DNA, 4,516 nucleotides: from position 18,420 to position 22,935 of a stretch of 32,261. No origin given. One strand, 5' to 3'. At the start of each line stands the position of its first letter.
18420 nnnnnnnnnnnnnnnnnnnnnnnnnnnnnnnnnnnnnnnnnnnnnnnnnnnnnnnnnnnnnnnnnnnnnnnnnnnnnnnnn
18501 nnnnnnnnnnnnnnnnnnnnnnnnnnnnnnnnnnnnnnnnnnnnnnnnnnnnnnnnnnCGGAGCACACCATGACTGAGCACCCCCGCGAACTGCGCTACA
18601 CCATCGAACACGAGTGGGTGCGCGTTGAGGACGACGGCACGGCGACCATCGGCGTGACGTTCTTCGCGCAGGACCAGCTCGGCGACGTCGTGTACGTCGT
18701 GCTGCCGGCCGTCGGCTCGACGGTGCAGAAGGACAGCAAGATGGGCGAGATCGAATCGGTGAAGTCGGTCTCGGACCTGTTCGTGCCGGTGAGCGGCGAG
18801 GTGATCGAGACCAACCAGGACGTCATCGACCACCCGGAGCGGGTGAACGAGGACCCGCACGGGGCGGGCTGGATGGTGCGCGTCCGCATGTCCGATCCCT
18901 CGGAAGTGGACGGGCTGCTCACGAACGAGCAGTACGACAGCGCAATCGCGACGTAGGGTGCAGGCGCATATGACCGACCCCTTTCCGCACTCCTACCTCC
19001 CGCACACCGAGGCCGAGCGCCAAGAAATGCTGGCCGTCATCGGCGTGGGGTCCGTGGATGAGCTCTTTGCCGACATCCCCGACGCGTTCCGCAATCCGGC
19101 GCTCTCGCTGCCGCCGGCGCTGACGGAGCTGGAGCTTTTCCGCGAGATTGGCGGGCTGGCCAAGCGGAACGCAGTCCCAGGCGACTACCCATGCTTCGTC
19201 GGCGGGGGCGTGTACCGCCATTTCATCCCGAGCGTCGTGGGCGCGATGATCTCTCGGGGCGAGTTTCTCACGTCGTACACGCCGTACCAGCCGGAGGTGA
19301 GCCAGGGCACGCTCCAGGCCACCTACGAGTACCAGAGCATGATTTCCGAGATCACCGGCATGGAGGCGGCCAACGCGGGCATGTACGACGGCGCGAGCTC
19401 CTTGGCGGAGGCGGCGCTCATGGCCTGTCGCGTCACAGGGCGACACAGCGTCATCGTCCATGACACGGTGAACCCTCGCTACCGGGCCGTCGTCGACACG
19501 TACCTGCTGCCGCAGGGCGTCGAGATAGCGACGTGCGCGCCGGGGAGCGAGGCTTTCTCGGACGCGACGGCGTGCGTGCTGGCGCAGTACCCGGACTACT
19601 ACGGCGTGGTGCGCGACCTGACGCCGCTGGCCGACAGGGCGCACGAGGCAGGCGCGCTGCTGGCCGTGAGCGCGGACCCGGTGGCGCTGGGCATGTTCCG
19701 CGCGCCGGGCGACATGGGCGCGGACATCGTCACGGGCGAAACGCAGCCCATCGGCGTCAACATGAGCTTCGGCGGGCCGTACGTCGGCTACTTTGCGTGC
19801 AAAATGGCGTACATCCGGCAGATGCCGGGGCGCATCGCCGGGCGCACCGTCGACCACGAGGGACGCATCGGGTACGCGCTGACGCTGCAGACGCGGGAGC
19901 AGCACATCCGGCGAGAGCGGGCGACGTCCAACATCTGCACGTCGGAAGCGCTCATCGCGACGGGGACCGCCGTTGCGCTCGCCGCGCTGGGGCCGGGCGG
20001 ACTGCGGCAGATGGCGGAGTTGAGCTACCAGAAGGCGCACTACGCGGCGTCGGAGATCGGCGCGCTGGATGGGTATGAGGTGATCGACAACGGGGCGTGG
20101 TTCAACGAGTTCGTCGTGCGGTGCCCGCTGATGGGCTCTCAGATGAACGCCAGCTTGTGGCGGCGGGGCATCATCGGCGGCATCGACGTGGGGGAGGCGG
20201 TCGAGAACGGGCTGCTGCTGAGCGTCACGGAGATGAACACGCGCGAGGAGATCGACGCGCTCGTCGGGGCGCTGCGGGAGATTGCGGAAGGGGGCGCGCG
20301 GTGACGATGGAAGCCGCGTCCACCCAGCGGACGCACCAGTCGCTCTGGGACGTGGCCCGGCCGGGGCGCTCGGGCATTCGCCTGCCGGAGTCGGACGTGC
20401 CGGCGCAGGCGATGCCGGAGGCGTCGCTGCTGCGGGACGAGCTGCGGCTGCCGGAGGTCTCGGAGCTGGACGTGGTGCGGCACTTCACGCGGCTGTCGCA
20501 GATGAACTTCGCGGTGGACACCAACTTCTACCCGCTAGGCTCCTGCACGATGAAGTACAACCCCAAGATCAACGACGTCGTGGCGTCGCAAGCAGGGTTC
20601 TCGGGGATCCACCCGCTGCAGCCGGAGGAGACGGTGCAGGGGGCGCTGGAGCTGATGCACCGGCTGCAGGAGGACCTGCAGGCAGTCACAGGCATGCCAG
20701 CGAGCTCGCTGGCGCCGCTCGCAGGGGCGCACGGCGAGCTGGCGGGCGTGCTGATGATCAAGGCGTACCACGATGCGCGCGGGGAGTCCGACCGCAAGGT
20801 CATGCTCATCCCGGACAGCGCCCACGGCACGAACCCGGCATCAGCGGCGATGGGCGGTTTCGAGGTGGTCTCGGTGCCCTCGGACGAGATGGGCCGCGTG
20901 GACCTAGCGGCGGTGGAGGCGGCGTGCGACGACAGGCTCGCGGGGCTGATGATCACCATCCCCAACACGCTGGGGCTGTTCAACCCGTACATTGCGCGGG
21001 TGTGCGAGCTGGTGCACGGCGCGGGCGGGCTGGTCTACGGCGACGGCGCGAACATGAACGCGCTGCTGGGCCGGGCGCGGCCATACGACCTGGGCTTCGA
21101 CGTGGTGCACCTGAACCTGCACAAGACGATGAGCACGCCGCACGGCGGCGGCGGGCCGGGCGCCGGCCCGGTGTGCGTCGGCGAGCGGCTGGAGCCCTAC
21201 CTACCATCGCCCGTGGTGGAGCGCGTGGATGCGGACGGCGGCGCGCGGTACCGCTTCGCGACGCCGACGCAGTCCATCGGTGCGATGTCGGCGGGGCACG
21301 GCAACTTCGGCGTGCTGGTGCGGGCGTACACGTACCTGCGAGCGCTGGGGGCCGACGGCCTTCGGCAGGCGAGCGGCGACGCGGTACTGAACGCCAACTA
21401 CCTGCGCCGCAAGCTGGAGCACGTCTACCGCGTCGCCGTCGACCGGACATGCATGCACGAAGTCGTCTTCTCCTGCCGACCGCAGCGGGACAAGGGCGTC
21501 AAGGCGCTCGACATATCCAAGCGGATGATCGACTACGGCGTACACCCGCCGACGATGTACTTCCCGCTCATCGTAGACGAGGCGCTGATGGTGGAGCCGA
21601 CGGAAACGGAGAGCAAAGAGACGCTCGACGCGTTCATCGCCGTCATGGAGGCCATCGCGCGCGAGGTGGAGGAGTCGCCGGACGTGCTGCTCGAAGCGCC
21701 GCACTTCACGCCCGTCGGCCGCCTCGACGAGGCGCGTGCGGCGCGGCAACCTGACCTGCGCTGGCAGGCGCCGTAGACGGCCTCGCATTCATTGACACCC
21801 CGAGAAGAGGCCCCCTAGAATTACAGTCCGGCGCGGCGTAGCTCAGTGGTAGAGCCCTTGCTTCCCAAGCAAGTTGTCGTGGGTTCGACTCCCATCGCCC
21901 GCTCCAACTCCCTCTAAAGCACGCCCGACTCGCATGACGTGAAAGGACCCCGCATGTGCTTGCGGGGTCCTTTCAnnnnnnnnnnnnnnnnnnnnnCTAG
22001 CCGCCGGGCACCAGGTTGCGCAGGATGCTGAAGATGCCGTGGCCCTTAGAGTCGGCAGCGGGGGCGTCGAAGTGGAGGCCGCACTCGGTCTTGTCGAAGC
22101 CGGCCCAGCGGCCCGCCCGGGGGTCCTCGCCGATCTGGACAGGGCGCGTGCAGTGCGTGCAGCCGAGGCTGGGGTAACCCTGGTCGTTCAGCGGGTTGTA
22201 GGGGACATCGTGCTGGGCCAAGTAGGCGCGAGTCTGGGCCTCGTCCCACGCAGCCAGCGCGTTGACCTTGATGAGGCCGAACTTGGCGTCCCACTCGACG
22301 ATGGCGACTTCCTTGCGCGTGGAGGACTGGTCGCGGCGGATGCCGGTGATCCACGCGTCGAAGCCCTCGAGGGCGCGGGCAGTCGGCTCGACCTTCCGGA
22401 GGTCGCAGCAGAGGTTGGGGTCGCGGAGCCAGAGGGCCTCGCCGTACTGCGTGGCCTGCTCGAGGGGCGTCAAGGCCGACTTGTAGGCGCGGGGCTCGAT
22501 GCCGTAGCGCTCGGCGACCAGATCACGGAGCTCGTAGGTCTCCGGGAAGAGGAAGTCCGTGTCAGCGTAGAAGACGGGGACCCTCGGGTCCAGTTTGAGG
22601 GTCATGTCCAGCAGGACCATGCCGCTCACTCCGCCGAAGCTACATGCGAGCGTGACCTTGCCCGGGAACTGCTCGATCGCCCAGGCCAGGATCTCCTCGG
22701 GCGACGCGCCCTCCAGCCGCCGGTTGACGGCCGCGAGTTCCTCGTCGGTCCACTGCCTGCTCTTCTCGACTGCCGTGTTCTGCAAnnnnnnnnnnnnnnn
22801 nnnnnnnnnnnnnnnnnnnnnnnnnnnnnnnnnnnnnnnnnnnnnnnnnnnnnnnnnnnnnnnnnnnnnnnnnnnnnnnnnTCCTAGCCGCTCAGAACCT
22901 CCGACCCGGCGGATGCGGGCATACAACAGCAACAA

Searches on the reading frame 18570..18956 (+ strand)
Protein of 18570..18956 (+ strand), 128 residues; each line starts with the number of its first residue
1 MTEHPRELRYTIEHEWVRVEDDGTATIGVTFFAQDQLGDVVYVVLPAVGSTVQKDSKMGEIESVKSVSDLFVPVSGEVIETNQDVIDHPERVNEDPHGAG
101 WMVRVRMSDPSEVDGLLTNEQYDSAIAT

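Call 10: search_protein_families(library=pfam, proteins=[window:18570-18956:+])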
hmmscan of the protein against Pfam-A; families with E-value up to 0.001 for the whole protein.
window:18570-18956:+ (128 aa): 1 family
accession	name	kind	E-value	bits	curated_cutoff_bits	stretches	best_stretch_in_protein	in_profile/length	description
PF01597.25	GCV_H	-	1.6e-44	151.2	22.2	1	8-125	1-118/122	Glycine cleavage H-protein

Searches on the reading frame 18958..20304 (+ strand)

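Call 10: search_protein_families(library=pfam, proteins=[window:18958-20304:+])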
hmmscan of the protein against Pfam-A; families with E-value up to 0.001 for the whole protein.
window:18958-20304:+ (448 aa): 1 family
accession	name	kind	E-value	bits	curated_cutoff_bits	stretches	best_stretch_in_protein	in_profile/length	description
PF02347.22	GDC-P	-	1.6e-123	413.2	26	1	12-437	2-427/429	Glycine cleavage system P-protein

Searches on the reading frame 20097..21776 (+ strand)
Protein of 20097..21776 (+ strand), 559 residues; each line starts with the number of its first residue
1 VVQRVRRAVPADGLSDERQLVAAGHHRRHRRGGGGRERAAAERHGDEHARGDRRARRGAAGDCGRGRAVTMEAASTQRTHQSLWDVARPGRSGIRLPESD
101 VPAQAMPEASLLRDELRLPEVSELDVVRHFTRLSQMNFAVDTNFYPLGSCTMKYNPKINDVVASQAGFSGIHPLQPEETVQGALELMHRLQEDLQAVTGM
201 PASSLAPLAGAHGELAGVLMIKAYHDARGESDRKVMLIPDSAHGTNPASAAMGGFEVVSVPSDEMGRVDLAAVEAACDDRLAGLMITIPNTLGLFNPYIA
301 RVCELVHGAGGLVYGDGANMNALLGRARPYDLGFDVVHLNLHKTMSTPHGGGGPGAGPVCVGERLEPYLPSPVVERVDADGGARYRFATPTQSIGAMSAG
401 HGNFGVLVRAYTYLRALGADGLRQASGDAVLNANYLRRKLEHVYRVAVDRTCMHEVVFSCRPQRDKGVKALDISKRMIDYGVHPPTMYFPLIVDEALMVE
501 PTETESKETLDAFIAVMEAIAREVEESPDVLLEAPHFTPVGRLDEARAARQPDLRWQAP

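Call 7: search_protein_families(library=pfam, proteins=[window:20097-21776:+])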
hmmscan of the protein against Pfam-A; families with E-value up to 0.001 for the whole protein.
window:20097-21776:+ (559 aa): 3 families
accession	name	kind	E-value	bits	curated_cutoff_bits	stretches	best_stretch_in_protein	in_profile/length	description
PF21478.3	GcvP2_C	-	1.1e-27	96.8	27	1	426-526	2-104/122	Glycine dehydrogenase, C-terminal domain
PF02347.22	GDC-P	-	1.2e-09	38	26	1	104-479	29-396/429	Glycine cleavage system P-protein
PF00266.25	Aminotran_5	-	0.00058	19.4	21.5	0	242-350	98-207/371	Aminotransferase class-V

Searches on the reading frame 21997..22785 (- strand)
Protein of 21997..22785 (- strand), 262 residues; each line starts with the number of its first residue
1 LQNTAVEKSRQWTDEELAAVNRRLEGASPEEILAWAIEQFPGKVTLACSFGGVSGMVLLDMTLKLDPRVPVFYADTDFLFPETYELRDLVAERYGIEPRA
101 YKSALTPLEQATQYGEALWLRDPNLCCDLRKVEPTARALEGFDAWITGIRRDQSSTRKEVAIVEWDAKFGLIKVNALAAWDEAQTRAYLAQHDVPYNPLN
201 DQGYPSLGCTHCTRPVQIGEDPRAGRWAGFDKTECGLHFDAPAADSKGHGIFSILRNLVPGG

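Call 7: search_protein_families(library=pfam, proteins=[window:21997-22785:-])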
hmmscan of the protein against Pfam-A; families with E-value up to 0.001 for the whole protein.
window:21997-22785:- (262 aa): 1 family
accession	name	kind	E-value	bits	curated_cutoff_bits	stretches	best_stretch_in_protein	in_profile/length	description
PF01507.26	PAPS_reduct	-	4.1e-47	160.9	22.5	1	46-215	4-175/175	Phosphoadenosine phosphosulfate reductase domain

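Call 11: find_related_loci(query=window:21997-22785:-, collection=genome_contigs, flank=2500)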
Query window:21997-22785:- (262 aa) in genome_contigs; peptide patterns used: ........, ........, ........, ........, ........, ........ (x = any residue, [..] = any of these).
179 stretches matched a pattern; 102 encode a relative of the query (tblastn E <= 1e-3); the best 80 are kept; 79 distinct loci.
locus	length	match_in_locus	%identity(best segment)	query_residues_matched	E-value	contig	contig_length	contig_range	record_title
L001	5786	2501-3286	94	1-262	5e-170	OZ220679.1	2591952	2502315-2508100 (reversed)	MAG: Dehalococcoidia bacterium isolate bff0dcbd-e965-4f93-bb55-57b6ceb5617d genome assembly, chromosome: 1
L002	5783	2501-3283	87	1-262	6e-158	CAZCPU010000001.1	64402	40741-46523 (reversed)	MAG TPA_asm: uncultured Dehalococcoidia bacterium isolate SRP109090_co1_153 genome assembly, contig: NODE_512_length_644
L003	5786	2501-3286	86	1-262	2e-153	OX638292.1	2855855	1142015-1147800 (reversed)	MAG: uncultured Dehalococcoidia bacterium isolate 695a8b18-9d85-47ae-89af-9793d4c73328 genome assembly, chromosome: 1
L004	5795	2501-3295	84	1-262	4e-151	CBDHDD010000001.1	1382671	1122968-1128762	MAG: Dehalococcoidia bacterium isolate e1889495-a2da-40f9-909c-8269d7dc74c2 genome assembly, contig: contig_1, whole gen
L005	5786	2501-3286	84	1-262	8e-150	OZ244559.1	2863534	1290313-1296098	MAG: Dehalococcoidia bacterium isolate 59ee8d7c-4f04-4942-b4cb-4e6b98ad6235 genome assembly, chromosome: 1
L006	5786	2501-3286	81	1-262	5e-145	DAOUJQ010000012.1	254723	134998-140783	MAG TPA_asm: Dehalococcoidia bacterium isolate S34_275 k113_1502221, whole genome shotgun sequence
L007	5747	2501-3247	62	12-261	3e-105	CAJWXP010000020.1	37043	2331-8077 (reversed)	MAG TPA_asm: uncultured Dehalococcoidia bacterium isolate ERR599008_bin.23_MetaBAT_v2.12.1_MAG genome assembly, contig:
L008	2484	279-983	64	8-242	7e-107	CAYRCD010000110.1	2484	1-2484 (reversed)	MAG TPA_asm: uncultured Dehalococcoidia bacterium isolate SRP119689_co1_202 genome assembly, contig: NODE_79187_length_2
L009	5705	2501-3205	63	8-242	2e-102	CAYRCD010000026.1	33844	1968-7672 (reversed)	MAG TPA_asm: uncultured Dehalococcoidia bacterium isolate SRP119689_co1_202 genome assembly, contig: NODE_1588_length_33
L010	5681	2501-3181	63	13-239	7e-98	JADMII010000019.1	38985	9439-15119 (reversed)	MAG: Dehalococcoidia bacterium isolate MAG008 NODE_692_length_38985_cov_17.978603, whole genome shotgun sequence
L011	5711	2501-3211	58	2-238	7e-97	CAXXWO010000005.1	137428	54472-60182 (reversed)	MAG: Dehalococcoidia bacterium isolate 204de4e1-c287-45d7-aaf3-804ba6232c2e genome assembly, contig: contig_5, whole gen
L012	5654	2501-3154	64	21-238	8e-96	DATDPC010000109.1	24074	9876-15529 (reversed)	MAG TPA_asm: Dehalococcoidia bacterium isolate SMAG_U7910 k141_1962169, whole genome shotgun sequence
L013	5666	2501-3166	59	17-238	1e-95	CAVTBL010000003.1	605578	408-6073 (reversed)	MAG: uncultured Chloroflexia bacterium isolate MFD02416.bin.2.180 genome assembly, contig: contig_1925, whole genome sho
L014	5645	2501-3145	64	25-239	5e-95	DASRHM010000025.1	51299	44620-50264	MAG TPA_asm: Dehalococcoidia bacterium isolate SMAG_U10084 k141_354262, whole genome shotgun sequence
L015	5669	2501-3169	62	16-238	3e-94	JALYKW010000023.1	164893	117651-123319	MAG: Chloroflexota bacterium isolate AFD bin23 SD1484-86_k127_1634556, whole genome shotgun sequence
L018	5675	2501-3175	62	16-240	9e-92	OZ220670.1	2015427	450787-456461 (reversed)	MAG: Dehalococcoidia bacterium isolate 3214a3e4-8eac-45e1-a090-ccf36b200536 genome assembly, chromosome: 1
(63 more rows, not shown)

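Call 28: find_related_loci(query=window:21997-22785:-, collection=metagenome_contigs, flank=2500)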
Query window:21997-22785:- (262 aa) in metagenome_contigs; peptide patterns used: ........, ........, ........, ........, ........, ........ (x = any residue, [..] = any of these).
160 stretches matched a pattern; 74 encode a relative of the query (tblastn E <= 1e-3); 74 distinct loci.
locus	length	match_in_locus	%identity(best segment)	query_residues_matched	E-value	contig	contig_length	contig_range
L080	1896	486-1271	81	1-262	1e-150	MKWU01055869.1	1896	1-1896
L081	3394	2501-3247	63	12-261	2e-111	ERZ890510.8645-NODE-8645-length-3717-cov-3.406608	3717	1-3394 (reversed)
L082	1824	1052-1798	64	12-261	3e-116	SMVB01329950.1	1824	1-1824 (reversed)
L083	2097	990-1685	65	10-241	3e-109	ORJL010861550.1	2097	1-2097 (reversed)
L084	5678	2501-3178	64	13-238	4e-101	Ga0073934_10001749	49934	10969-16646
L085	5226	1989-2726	59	5-250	1e-100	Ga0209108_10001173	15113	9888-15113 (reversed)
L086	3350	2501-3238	59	5-250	3e-100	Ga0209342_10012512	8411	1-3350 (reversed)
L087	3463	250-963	60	1-238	2e-100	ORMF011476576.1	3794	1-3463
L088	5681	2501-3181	63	13-239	4e-98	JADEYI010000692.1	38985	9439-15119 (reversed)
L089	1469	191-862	64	15-238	6e-104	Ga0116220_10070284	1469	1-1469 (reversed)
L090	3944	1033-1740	62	3-238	3e-97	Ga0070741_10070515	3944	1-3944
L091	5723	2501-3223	58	10-250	9e-97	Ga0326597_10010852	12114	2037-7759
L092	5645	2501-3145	64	25-239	3e-95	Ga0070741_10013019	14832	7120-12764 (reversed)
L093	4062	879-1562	56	13-238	3e-86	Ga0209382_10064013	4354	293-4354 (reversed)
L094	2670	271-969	56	15-245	2e-87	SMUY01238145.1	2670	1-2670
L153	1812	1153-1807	47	42-261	5e-51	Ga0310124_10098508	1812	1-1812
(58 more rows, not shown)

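Call 45: search_protein_families(library=ncbifam, proteins=[window:21997-22785:-, L018:1280-2446:+, L018:2468-3223:+], max_evalue=0.001)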
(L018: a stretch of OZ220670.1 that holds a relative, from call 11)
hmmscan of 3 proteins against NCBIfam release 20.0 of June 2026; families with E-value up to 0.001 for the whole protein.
window:21997-22785:- (262 aa): 13 families
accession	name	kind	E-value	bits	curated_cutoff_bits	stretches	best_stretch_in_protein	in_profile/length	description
NF002537.0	PRK02090.1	equivalog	8.7e-82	274.4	154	1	7-240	6-240/244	phosphoadenylyl-sulfate reductase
TIGR00434.1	cysH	subfamily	1.1e-72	244.4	165.1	1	30-238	2-213/214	phosophoadenylyl-sulfate reductase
TIGR02057.1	PAPS_reductase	equivalog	5.5e-65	219.4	254.2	1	17-238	1-224/224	phosphoadenosine phosphosulfate reductase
TIGR02055.1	APS_reductase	subfamily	1.8e-62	210.6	235.3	1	53-237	4-194/194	adenylylsulfate reductase, thioredoxin dependent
TIGR00424.1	APS_reduc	equivalog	1.5e-35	122.7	553.2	1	15-239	89-324/464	5'-adenylylsulfate reductase, thioredoxin-independent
NF010367.0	PRK13795.1-2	equivalog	4.1e-12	45.4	456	1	43-213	242-416/584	hypothetical protein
NF010368.0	PRK13795.1-3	equivalog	7.9e-11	40.9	588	1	7-213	212-421/635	hypothetical protein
NF010366.0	PRK13795.1-1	equivalog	5e-10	38.2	745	1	48-213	271-444/667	hypothetical protein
NF006351.0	PRK08576.1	equivalog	1.6e-08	33.6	290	1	56-213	248-402/436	hypothetical protein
NF003587.0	PRK05253.1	subfamily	2.5e-07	30.2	195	1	57-158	42-144/301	sulfate adenylyltransferase subunit CysD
NF006327.0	PRK08557.1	equivalog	1.1e-06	27.7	366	1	30-213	167-355/415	hypothetical protein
NF009214.0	PRK12563.1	equivalog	2.6e-05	23.8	413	1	55-162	55-163/317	sulfate adenylyltransferase subunit CysD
TIGR02039.1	CysD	subfamily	0.00088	19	396.6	0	68-162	49-140/294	sulfate adenylyltransferase, small subunit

L018:1280-2446:+ (388 aa): 1 family
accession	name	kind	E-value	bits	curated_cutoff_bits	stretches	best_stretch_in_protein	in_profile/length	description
NF053884.1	SulfPermCysPBac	equivalog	8.7e-83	278.1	400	1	14-330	2-318/354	sulfate permease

L018:2468-3223:+ (251 aa): 13 families
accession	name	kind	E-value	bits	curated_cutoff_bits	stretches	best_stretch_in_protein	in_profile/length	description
NF002537.0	PRK02090.1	equivalog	3.3e-76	256.1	154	1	9-236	12-240/244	phosphoadenylyl-sulfate reductase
TIGR00434.1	cysH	subfamily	1.3e-68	231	165.1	1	25-234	1-213/214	phosophoadenylyl-sulfate reductase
TIGR02055.1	APS_reductase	subfamily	6.5e-63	212.1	235.3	1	52-233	7-194/194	adenylylsulfate reductase, thioredoxin dependent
TIGR02057.1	PAPS_reductase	equivalog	6.8e-58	196.2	254.2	1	16-234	4-224/224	phosphoadenosine phosphosulfate reductase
TIGR00424.1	APS_reduc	equivalog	1.4e-39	136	553.2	1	17-237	95-326/464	5'-adenylylsulfate reductase, thioredoxin-independent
NF010367.0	PRK13795.1-2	equivalog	5.6e-18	64.7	456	1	39-209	242-416/584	hypothetical protein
NF010368.0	PRK13795.1-3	equivalog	5.4e-16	58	588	1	38-210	248-422/635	hypothetical protein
NF010366.0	PRK13795.1-1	equivalog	7.1e-14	50.9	745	1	44-212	271-447/667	hypothetical protein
NF006327.0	PRK08557.1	equivalog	1.8e-13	50.1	366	1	28-212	169-358/415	hypothetical protein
NF006351.0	PRK08576.1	equivalog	2.6e-11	42.8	290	1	44-209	241-402/436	hypothetical protein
NF010369.0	PRK13795.1-4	equivalog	2.8e-07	29.2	1086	1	18-210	234-430/633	hypothetical protein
NF003587.0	PRK05253.1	subfamily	6.4e-07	28.9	195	0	62-158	55-148/301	sulfate adenylyltransferase subunit CysD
NF009214.0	PRK12563.1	equivalog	0.00078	18.9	413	0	168-193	196-221/317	sulfate adenylyltransferase subunit CysD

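Call 71: find_encoding_contigs(protein=window:21997-22785:-, flank=10000, max_places=4)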
Protein window:21997-22785:- (262 aa): 4 contigs read that carry it; 4 places shown.
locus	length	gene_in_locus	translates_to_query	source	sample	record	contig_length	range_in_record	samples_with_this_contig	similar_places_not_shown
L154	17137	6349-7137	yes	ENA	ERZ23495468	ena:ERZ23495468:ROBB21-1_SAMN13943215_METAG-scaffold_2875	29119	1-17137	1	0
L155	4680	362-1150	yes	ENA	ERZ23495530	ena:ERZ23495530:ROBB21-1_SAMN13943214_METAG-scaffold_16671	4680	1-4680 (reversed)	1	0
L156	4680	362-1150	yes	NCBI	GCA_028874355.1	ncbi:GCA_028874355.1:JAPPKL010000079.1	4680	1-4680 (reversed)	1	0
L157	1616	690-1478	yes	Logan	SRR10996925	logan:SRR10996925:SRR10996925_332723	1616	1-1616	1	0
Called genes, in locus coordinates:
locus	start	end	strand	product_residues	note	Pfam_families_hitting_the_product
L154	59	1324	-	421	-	PF00355:Rieske, PF19301:LigXa_C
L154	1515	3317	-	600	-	PF00496:SBP_bac_5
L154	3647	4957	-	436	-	PF00595:PDZ (weak), PF13180:PDZ_2, PF04495:GRASP55_65 (faint), PF17820:PDZ_6, PF00595:PDZ, PF13180:PDZ_2, PF17820:PDZ_6, PF19805:DUF6288 (weak)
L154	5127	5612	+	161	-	PF14464:Prok-JAB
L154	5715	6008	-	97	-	-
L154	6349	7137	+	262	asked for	PF01507:PAPS_reduct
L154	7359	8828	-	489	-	PF02347:GDC-P, PF21478:GcvP2_C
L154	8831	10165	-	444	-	PF02347:GDC-P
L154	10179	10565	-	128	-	PF01597:GCV_H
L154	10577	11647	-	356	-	PF01571:GCV_T, PF08669:GCV_T_C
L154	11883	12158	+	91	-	-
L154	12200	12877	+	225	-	PF02224:Cytidylate_kin, PF13189:Cytidylate_kin2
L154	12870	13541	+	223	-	PF01553:Acyltransferase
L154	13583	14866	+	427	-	PF05977:MFS_3, PF07690:MFS_1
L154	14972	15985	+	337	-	PF02504:FA_synthesis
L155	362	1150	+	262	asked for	PF01507:PAPS_reduct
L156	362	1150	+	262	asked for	PF01507:PAPS_reduct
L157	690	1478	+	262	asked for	PF01507:PAPS_reduct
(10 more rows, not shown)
